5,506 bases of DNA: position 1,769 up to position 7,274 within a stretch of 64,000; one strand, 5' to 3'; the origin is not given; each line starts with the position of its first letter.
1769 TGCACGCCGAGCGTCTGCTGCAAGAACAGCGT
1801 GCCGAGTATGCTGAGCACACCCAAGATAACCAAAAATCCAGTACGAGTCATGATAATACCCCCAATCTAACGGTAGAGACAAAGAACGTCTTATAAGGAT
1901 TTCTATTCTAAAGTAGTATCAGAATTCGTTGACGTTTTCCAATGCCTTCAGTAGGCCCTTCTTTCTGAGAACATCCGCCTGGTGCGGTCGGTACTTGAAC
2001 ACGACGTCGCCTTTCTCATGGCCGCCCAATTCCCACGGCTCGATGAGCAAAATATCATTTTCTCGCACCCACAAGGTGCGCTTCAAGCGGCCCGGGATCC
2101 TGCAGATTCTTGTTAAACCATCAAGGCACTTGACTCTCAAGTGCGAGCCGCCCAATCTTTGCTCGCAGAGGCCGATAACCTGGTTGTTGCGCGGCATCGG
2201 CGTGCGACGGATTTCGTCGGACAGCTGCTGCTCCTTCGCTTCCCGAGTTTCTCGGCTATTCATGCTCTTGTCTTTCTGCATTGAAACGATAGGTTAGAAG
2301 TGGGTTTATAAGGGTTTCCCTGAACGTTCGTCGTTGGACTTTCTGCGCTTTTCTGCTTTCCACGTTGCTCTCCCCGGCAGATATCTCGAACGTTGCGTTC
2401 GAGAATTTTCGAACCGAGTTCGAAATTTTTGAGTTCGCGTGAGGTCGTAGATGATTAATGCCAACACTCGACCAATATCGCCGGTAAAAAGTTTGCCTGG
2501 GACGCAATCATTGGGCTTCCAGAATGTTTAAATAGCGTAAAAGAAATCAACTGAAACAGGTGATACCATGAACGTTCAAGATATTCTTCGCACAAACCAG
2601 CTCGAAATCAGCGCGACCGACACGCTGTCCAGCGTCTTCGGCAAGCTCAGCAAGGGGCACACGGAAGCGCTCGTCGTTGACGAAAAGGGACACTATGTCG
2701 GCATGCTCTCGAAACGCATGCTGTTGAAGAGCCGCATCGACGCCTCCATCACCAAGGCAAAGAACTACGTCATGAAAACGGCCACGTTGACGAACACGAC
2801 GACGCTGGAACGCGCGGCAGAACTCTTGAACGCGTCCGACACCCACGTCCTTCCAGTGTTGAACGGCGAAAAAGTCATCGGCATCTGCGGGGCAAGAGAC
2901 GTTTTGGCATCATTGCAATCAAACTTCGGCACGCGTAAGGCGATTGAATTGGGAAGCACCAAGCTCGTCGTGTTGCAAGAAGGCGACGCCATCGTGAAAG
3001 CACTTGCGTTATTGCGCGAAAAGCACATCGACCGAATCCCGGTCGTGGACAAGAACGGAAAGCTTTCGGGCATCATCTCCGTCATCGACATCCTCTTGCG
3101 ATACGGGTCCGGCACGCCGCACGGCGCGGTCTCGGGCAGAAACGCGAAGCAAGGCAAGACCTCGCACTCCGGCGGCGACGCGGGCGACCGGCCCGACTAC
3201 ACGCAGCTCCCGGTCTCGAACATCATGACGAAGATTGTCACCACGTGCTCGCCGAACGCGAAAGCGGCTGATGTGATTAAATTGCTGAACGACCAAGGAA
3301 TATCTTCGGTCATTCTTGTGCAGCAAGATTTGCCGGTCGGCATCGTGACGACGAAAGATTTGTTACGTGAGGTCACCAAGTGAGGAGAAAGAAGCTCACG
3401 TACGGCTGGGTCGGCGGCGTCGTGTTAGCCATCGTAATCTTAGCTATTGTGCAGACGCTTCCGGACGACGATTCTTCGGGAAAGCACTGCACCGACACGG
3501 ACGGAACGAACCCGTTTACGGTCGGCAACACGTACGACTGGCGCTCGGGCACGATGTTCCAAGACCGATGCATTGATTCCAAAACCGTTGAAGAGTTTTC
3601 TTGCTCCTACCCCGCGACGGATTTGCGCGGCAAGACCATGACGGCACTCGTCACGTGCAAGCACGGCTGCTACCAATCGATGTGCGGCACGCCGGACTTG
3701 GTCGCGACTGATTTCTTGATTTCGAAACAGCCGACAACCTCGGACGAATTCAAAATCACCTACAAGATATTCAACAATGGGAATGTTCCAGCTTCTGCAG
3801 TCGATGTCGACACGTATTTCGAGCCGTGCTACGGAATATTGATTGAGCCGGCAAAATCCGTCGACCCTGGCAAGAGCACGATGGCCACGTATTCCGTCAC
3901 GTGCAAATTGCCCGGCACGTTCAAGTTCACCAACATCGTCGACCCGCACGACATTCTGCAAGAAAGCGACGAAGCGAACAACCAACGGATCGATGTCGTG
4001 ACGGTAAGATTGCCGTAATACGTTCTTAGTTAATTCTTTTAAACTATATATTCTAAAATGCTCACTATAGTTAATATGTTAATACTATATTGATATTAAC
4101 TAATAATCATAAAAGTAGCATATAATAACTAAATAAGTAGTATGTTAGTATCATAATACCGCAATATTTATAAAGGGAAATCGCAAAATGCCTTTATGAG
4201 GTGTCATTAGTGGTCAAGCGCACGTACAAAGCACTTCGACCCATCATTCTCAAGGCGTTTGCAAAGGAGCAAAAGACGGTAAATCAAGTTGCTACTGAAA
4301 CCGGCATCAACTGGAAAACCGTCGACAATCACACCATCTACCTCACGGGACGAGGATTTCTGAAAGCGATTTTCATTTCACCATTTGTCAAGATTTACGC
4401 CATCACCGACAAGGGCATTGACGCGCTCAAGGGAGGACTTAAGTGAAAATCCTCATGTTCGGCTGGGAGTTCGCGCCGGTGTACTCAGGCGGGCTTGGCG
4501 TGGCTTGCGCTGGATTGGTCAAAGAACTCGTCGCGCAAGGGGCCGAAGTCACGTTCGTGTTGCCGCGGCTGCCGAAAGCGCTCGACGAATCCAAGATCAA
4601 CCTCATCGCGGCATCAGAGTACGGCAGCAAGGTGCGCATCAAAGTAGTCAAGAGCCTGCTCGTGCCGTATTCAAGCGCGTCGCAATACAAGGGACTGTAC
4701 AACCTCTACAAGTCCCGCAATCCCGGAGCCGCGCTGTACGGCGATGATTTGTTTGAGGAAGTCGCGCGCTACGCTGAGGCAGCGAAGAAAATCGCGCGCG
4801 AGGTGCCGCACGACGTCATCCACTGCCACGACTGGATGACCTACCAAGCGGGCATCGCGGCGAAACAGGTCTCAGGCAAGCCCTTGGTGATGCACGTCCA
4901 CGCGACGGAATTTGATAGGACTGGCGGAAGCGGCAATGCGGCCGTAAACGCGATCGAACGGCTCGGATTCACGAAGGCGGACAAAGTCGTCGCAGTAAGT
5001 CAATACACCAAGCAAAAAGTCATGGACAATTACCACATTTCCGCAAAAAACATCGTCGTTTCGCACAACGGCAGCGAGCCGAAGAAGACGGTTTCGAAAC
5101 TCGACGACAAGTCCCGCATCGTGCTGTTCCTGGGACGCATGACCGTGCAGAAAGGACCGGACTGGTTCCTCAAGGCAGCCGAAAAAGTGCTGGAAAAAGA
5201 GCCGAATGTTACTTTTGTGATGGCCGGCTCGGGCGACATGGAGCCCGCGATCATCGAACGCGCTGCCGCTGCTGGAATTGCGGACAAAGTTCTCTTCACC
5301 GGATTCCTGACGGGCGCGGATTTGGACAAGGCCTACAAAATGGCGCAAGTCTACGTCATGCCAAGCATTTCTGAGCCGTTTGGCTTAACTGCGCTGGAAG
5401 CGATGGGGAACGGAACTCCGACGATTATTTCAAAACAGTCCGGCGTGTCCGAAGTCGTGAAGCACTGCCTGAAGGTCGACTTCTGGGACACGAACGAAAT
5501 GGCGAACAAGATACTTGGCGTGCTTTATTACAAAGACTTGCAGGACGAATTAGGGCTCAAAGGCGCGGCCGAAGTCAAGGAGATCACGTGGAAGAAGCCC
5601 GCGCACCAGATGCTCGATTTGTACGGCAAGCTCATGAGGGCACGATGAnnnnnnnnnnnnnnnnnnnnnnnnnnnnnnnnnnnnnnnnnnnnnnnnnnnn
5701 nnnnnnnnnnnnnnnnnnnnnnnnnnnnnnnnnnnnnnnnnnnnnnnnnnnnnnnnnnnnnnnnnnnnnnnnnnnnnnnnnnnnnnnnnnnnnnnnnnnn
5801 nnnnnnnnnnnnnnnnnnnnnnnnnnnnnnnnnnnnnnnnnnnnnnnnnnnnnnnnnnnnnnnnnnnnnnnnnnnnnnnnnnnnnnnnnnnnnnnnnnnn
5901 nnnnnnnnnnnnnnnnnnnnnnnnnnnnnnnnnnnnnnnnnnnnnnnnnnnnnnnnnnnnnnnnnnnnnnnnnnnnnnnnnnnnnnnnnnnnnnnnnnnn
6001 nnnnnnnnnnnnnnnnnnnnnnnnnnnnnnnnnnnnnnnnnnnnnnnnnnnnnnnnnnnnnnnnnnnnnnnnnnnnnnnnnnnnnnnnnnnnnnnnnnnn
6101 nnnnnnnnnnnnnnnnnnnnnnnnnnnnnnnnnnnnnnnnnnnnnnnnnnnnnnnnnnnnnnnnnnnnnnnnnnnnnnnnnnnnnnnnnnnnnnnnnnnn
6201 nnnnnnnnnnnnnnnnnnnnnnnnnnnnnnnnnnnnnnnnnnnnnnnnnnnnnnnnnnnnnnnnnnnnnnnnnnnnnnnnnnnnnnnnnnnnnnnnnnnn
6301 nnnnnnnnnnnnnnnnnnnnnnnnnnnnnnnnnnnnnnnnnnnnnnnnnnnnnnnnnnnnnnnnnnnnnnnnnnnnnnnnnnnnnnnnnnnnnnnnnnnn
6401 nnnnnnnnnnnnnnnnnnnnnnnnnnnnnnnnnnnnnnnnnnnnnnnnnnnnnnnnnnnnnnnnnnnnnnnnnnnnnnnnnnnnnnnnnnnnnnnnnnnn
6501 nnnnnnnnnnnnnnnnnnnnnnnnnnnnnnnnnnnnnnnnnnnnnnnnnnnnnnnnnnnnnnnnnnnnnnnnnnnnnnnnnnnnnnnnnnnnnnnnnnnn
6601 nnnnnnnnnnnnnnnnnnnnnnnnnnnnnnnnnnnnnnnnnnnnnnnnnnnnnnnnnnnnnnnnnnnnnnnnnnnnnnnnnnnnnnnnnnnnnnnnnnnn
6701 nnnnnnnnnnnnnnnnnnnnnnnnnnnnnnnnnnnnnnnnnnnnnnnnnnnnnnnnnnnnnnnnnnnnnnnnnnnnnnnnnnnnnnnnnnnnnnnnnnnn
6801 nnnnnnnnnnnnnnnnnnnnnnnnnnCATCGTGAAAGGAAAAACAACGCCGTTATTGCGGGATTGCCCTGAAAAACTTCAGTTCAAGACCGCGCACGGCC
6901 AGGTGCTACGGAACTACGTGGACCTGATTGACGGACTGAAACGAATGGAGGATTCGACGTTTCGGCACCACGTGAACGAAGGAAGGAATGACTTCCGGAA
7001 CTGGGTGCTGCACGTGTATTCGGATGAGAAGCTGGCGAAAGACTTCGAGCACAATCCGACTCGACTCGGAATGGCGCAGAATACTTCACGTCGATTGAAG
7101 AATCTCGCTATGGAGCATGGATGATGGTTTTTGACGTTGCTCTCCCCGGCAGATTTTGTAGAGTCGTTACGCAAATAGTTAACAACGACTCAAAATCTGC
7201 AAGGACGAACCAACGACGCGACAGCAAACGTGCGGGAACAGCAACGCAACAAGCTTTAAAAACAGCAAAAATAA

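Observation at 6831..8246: Three tandem paralogous genes with an unrecognised about 60-aa domain, co-oriented with glgA-GH57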

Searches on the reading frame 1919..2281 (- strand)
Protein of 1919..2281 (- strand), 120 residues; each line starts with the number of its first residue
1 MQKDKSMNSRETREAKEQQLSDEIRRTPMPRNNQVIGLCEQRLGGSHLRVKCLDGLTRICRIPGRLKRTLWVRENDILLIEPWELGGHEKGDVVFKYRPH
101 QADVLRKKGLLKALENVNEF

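Call 87: search_protein_families(library=pfam, proteins=[window:1919-2281:-], max_evalue=0.001)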
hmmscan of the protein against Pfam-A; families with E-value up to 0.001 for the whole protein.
window:1919-2281:- (120 aa): 1 family
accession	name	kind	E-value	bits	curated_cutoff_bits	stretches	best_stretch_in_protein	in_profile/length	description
PF01176.25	eIF-1a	-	9.9e-16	57.6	30.2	1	33-96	1-64/64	Translation initiation factor 1A / IF-1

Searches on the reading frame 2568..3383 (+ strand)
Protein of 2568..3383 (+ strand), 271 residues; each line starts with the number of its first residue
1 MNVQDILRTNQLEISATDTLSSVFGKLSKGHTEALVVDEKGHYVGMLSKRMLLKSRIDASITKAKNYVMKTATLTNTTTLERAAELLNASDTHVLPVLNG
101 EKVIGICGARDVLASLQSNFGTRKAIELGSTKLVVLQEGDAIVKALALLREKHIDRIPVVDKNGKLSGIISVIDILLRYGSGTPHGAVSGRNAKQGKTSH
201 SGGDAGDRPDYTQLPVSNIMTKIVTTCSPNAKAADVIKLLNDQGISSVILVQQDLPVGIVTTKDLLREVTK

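Call 42: search_protein_families(library=ncbifam, proteins=[window:2568-3383:+], max_evalue=0.01)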
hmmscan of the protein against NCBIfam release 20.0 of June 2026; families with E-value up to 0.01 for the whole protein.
window:2568-3383:+ (271 aa): 30 families (the best 25 are shown)
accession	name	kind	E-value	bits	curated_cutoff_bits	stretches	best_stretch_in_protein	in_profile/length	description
NF041552.1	TF_PrdR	equivalog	3.8e-15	55.2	795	1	2-118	7-127/577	sigma-54 dependent transcriptional regulator PrdR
TIGR01302.1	IMP_dehydrog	equivalog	1.3e-14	53.9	481.5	1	66-177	85-198/450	IMP dehydrogenase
NF041630.1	CBS_CbpB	equivalog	1.4e-14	54.2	125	1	130-176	18-64/143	cyclic-di-AMP-binding protein CbpB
NF011447.0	PRK14869.2-3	equivalog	7.1e-12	44.7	522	2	211-269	65-124/540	putative manganese-dependent inorganic diphosphatase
TIGR01186.1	proV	subfamily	1.2e-11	44.4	326.6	2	2-55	303-356/363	betaine/proline/choline family ABC transporter ATP-binding protein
NF005869.0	PRK07807.1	equivalog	3.5e-11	42.8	549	1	62-175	89-200/479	GuaB1 family IMP dehydrogenase-related protein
TIGR01137.1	cysta_beta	equivalog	4.3e-11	42.1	510.25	1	120-267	335-454/457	cystathionine beta-synthase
NF011442.0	PRK14869.1-4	equivalog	2.6e-10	39.4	400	0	216-267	72-124/543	putative manganese-dependent inorganic diphosphatase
NF052358.1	GMPRedGuaB1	equivalog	1.6e-09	37.5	675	1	61-175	88-200/479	GMP reductase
NF053603.1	HhpR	exception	1.7e-09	37.3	520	2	134-180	72-118/282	CBS domain-containing high hydrostatic pressure regulator HhpR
TIGR01303.1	IMP_DH_rel_1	equivalog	2.3e-09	36.7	562.75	1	61-174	87-197/475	GuaB1 family IMP dehydrogenase-related protein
NF011443.0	PRK14869.1-5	equivalog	2.9e-09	35.9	335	1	130-177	76-123/546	putative manganese-dependent inorganic diphosphatase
TIGR00393.1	kpsF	subfamily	1.4e-08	34.6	203.7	1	131-170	228-267/268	KpsF/GutQ family sugar-phosphate isomerase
NF038279.1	TF_CBS_SpxR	exception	6.9e-08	31.6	600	0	133-176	200-243/427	CBS-HotDog domain-containing transcription factor SpxR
NF011440.0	PRK14869.1-2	equivalog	3.6e-07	29.2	746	1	131-177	75-121/541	putative manganese-dependent inorganic diphosphatase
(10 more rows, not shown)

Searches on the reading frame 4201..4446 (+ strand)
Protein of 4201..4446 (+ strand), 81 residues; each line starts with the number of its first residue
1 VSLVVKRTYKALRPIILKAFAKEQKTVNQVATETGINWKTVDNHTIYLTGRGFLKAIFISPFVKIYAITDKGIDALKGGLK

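Call 42: search_protein_families(library=ncbifam, proteins=[window:4201-4446:+], max_evalue=0.01)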
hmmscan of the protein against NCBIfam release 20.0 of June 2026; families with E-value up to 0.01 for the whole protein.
window:4201-4446:+ (81 aa): 1 family
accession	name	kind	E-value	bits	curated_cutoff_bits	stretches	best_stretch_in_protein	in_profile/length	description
NF053610.1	Sso10a_fam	subfamily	0.00058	19.8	60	1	16-75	10-63/64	Sso10a family chromatin protein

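Call 74: search_protein_families(library=pfam, proteins=[window:4201-4446:+], max_evalue=0.001)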
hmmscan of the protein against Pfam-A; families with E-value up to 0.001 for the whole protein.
window:4201-4446:+ (81 aa): 0 families

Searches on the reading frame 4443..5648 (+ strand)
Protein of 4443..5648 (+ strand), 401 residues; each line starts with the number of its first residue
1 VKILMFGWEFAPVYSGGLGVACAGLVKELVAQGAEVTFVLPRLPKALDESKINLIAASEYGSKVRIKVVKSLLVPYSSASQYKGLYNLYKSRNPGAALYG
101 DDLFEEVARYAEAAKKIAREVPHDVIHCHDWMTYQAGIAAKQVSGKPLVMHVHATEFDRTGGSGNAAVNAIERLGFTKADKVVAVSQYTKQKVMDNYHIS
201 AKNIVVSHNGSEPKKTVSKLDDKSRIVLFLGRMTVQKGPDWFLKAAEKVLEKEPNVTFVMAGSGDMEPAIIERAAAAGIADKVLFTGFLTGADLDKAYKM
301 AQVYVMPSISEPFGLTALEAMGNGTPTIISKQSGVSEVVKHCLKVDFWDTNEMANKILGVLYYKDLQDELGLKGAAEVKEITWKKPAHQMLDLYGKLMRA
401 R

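Call 3: search_protein_families(library=pfam, proteins=[window:4443-5648:+], max_evalue=1)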
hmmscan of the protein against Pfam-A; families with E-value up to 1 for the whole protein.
window:4443-5648:+ (401 aa): 12 families
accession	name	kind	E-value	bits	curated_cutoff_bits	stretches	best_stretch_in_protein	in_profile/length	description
PF00534.26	Glycos_transf_1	-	2.5e-34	118.7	26.4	1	215-342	6-134/172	Glycosyl transferases group 1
PF13692.12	Glyco_trans_1_4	-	2.8e-31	109.1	27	1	225-361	2-140/142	Glycosyl transferases group 1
PF08323.17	Glyco_transf_5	-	5.1e-25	89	22.7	1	2-197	1-228/239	Starch synthase catalytic domain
PF13439.12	Glyco_transf_4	-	7.1e-23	81.9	28.5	1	16-210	2-165/170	Glycosyltransferase Family 4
PF20706.3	GT4-conflict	-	1.4e-20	74.1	26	1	114-343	73-324/385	Family 4 Glycosyltransferase in conflict systems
PF13579.12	Glyco_trans_4_4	-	2.8e-19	70.4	29.7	1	16-210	1-158/158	Glycosyl transferase 4-like domain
PF13477.12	Glyco_trans_4_2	-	5e-05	23.9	23.4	1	110-185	63-138/139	Glycosyl transferase 4-like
PF13524.12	Glyco_trans_1_2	-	0.0014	19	25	1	242-392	5-144/144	Glycosyl transferase-like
PF13407.12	Peripla_BP_4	-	0.0043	17.1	35.1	1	243-297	170-221/258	Periplasmic binding protein domain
PF03807.23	F420_oxidored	-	0.083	13.9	21.6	0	259-287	5-30/94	NADP oxidoreductase coenzyme F420-dependent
PF25597.1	SH3_retrovirus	-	0.11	12.9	27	1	213-258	22-66/73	Retroviral polymerase SH3-like domain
PF00982.27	Glyco_transf_20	-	0.16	11.1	32.5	0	294-361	365-437/473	Glycosyltransferase family 20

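Call 42: search_protein_families(library=ncbifam, proteins=[window:4443-5648:+], max_evalue=0.01)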
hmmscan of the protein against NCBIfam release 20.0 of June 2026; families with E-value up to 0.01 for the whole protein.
window:4443-5648:+ (401 aa): 49 families (the best 25 are shown)
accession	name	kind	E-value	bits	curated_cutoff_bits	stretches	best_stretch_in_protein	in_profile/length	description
TIGR02149.1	glgA_Coryne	subfamily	2e-33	116.1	302.4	1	118-397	78-390/391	glycogen synthase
TIGR03449.1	mycothiol_MshA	equivalog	3.7e-31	108.4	462.5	1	118-398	98-404/406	D-inositol-3-phosphate glycosyltransferase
TIGR04157.1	glyco_rSAM_CFB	subfamily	4.9e-31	108.1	400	1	171-342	162-342/406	TIGR04157 family glycosyltransferase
TIGR02095.1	glgA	subfamily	7.7e-31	107.3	328.45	2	221-396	291-476/477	glycogen/starch synthase, ADP-glucose type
TIGR03999.1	thiol_BshA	equivalog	2e-25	89.5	273.7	1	115-398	77-374/375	N-acetyl-alpha-D-glucosaminyl L-malate synthase BshA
TIGR04047.1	MSMEG_0565_glyc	hypoth_equivalog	3.3e-25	89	259.85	1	111-394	76-371/373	MSMEG_0565 family glycosyltransferase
NF038295.1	EPS_HpsP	equivalog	7.7e-22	77.8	550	1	171-397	147-387/388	hormogonium polysaccharide biosynthesis glycosyltransferase HpsP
NF001899.0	PRK00654.1-2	equivalog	1.2e-19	70.1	459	2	220-347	287-412/478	glycogen synthase GlgA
NF041876.1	EPS_EpsE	equivalog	6e-19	68.6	400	1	225-380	214-378/389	exopolysaccharide biosynthesis GT4 family glycosyltransferase EpsE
NF053513.1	Gtran_IagA_BgsA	equivalog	7.9e-17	61.3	460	1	122-398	43-332/333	LTA glycolipid anchor biosynthesis glycosyltransferase, IagA/BgsA family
NF001898.0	PRK00654.1-1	equivalog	9.6e-17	60.8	603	2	221-398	288-476/477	glycogen synthase GlgA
TIGR03088.1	stp2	hypoth_equivalog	1.2e-16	60.7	409.05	1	116-395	75-371/374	TIGR03088 family PEP-CTERM/XrtA system glycosyltransferase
TIGR04063.1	stp3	hypoth_equivalog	7.4e-16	58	442.05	1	96-398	66-396/397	TIGR04063 family PEP-CTERM/XrtA system glycosyltransferase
NF041010.1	glycosy_Agl16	equivalog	2.5e-14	52.9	575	1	164-397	119-351/352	glycosylation protein Agl16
NF001903.0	PRK00654.2-2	equivalog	1e-13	50.8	616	1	229-396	301-477/482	glycogen synthase GlgA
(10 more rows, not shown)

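Call 46: search_solved_structures(query=window:4443-5648:+, max_evalue=1e-10)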
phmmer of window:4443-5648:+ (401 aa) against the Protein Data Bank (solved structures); distinct sequences matched with E-value up to 1e-10: 17.
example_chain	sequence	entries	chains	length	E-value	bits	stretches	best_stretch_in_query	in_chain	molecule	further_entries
3fro_A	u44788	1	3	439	7.5e-19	71.4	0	214-394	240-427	GlgA glycogen synthase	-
2bis_A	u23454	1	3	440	7.6e-19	71.4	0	214-394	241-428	GLGA GLYCOGEN SYNTHASE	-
3l01_A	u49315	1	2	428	1.1e-18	70.9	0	214-390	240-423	GlgA glycogen synthase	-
6tvp_A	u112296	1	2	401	3.8e-15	59.2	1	124-397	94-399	Alpha-maltose-1-phosphate synthase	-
3c4q_A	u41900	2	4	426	8.7e-15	58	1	106-396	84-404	Predicted glycosyltransferases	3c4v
3c48_A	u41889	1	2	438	9.3e-15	57.9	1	119-396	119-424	Predicted glycosyltransferases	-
6kih_A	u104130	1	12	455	6.7e-13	51.8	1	224-400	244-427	Tll1590 protein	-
6n1x_A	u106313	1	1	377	1.3e-12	50.9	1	116-377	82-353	Glycosyltransferase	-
9dcm_B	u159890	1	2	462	1.3e-12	50.8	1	216-375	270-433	Sucrose-phosphate synthase-like protein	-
8vrf_B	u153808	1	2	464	1.3e-12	50.8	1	216-375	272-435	Sucrose-phosphate synthase-like protein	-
8uag_A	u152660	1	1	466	1.4e-12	50.8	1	216-375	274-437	Sucrose-phosphate synthase-like protein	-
6d9t_A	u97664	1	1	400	1.6e-12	50.6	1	116-377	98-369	Glycosyl transferase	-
7qnt_AAA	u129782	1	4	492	5.6e-12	48.8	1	146-377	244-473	TarM(Se)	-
7qd7_AAA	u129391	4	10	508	6.1e-12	48.7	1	146-377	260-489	TarM(Se)_G117R | TarM(Se)_G117R-4RboP | TarM(Se)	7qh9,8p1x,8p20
2jjm_A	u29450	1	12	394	6.1e-12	48.7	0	115-380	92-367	GLYCOSYL TRANSFERASE, GROUP 1 FAMILY PROTEIN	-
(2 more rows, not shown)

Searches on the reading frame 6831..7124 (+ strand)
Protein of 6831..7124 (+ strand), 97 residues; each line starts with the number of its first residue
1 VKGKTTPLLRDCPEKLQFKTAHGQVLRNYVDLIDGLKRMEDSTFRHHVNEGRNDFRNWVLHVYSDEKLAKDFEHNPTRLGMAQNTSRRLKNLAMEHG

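Call 3: search_protein_families(library=pfam, proteins=[window:6831-7124:+], max_evalue=1)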
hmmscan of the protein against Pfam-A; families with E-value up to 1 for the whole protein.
window:6831-7124:+ (97 aa): 1 family
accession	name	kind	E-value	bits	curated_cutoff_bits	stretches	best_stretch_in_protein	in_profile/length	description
PF19027.5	DUF5752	-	0.019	14.7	23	1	45-71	39-76/208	Family of unknown function (DUF5752)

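Call 42: search_protein_families(library=ncbifam, proteins=[window:6831-7124:+], max_evalue=0.01)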
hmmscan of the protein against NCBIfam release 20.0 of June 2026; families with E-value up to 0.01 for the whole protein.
window:6831-7124:+ (97 aa): 0 families

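Call 71: list_cluster_members(proteins=[window:6831-7121:+, window:7297-7593:+, window:7593-8243:+])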
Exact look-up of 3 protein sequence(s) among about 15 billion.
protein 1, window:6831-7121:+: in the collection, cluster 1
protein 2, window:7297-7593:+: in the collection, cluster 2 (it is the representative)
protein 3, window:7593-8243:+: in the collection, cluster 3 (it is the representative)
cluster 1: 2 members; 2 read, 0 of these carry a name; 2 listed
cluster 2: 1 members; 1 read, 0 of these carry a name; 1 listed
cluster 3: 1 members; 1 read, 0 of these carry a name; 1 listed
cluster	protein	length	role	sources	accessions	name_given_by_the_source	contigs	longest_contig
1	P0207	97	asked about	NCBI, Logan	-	-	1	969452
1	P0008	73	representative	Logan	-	-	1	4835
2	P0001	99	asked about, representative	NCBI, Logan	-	-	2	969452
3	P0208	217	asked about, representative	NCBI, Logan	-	-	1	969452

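Call 73: search_protein_families(library=padloc, proteins=[window:6831-7124:+], max_evalue=0.01)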
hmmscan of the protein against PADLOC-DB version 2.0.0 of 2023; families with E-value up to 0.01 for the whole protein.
window:6831-7124:+ (97 aa): 0 families
